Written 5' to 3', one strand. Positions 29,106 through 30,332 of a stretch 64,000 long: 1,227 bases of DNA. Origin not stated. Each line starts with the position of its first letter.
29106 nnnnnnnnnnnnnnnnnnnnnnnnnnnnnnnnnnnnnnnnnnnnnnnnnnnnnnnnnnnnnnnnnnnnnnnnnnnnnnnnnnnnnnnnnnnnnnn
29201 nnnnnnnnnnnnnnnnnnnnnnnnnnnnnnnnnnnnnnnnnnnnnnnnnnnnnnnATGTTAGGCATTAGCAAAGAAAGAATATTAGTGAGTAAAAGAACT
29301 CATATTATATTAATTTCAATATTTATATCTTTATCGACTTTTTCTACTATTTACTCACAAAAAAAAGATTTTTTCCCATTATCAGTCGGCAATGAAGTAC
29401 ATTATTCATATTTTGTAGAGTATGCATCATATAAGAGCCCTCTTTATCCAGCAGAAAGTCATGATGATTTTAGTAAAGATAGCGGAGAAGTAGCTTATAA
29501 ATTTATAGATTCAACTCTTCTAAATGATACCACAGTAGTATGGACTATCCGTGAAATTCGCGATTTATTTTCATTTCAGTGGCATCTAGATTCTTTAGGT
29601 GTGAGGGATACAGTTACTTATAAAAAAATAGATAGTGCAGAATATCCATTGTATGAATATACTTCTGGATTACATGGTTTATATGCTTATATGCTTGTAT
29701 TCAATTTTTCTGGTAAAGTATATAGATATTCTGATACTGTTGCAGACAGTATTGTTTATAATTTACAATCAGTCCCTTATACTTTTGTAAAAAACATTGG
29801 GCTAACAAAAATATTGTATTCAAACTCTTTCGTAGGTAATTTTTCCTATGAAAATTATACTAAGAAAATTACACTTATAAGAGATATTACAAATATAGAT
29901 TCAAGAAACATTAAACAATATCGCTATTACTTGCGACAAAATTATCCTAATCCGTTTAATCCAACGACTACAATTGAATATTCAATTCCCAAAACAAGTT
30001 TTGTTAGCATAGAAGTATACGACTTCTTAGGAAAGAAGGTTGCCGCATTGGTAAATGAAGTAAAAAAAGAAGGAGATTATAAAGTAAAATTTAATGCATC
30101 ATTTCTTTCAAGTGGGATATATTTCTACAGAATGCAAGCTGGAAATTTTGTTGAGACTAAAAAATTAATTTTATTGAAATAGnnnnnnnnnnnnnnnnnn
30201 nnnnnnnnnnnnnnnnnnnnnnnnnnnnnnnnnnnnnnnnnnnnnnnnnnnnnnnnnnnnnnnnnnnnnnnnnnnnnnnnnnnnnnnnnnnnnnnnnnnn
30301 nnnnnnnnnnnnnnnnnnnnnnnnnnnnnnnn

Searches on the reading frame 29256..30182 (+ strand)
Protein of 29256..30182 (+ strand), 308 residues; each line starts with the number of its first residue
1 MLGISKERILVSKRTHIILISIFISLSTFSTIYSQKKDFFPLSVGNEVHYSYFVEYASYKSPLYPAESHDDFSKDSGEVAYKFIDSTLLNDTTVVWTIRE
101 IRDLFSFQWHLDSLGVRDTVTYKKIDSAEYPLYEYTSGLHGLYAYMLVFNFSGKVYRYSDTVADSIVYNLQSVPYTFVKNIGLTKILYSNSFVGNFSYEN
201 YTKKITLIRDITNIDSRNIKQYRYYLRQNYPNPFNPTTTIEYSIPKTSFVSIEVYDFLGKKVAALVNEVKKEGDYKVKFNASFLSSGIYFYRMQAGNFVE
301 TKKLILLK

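Call 84: search_protein_families(library=pfam, proteins=[window:29256-30182:+], max_evalue=0.0001)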
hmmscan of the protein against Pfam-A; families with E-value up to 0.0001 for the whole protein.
window:29256-30182:+ (308 aa): 1 family
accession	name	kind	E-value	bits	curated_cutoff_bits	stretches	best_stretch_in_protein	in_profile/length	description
PF18962.6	Por_Secre_tail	-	1.5e-13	51.2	27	1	230-305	2-74/75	Secretion system C-terminal sorting domain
